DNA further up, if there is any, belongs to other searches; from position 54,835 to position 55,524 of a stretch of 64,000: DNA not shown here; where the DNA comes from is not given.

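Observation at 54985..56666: HesB/IscA-fold protein with a Gly/Cys-rich tail, translationally coupled to an ATP-grasp ligase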

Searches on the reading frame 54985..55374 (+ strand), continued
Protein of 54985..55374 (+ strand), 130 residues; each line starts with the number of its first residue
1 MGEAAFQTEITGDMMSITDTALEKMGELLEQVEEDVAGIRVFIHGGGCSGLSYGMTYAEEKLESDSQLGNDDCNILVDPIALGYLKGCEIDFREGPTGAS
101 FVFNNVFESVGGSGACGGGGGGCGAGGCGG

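Call 22: search_solved_structures(query=window:54985-55374:+, max_evalue=0.001, show_alignments=3)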
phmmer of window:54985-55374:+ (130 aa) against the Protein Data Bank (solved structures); distinct sequences matched with E-value up to 0.001: 5.
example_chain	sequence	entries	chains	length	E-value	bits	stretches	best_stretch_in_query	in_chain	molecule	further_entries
2apn_A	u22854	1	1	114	1.6e-16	64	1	15-117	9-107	Protein HI1723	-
1nwb_A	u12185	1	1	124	2.5e-11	47.1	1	14-124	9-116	Hypothetical protein AQ_1857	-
1r94_A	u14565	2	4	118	3.8e-06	30.4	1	17-106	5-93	Protein yfhF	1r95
1s98_A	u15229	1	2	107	5.7e-06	29.8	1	17-106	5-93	Protein yfhF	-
2d2a_A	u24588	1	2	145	0.00018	24.9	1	16-106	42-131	SufA protein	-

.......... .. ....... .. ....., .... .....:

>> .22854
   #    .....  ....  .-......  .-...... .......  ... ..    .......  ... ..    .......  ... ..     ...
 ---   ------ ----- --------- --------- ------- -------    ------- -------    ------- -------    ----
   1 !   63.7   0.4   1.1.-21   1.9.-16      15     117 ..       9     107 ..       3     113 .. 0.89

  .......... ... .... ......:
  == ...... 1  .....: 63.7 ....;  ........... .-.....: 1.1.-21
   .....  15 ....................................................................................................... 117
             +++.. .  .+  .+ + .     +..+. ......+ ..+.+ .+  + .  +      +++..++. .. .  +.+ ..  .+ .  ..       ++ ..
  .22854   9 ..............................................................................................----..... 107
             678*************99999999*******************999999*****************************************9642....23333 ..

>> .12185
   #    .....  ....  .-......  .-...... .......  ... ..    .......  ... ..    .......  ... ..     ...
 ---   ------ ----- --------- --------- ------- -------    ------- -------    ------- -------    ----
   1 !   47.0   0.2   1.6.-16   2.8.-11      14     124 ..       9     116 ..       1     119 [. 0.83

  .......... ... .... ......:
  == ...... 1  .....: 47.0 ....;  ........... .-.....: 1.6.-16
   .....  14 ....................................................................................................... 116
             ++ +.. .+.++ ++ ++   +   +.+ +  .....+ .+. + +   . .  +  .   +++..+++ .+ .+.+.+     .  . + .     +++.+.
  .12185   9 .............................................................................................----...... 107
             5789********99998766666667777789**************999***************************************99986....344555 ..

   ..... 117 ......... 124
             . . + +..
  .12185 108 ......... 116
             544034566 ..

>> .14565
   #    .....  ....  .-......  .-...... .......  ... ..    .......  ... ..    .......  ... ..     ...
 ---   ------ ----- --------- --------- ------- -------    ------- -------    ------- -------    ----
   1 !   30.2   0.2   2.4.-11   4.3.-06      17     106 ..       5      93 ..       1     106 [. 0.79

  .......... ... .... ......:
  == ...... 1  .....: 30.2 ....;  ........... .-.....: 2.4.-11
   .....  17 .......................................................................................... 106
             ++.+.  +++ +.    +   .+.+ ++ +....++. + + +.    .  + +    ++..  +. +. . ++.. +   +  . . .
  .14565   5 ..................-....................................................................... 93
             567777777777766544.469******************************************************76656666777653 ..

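Call 50: predict_structure(alignment_id=A1)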
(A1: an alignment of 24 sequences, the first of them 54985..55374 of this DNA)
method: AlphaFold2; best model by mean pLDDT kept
length: 130 residues; sequences in the alignment: 24
mean_pLDDT: 72.6   pTM: 0.60
mean pLDDT of the five models: 72.6, 72.2, 71.0, 68.5, 67.5
residues with pLDDT >= 90: 1; 70-90: 88; 50-70: 15; < 50: 26
segments of 3 or more residues with pLDDT < 50: 1-5, 110-130
pLDDT, mean of each block of 10 residues (from residue 1): 52 83 87 83 71 83 84 84 84 82 69 42 42
secondary structure, 60 per line:
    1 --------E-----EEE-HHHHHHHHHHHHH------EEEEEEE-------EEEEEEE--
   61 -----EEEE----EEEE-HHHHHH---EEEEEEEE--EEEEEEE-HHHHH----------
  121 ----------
elements in order: E15-17 H19-31 E38-44 E52-58 E66-69 E74-77 H79-84 E88-95 E98-104 H106-110
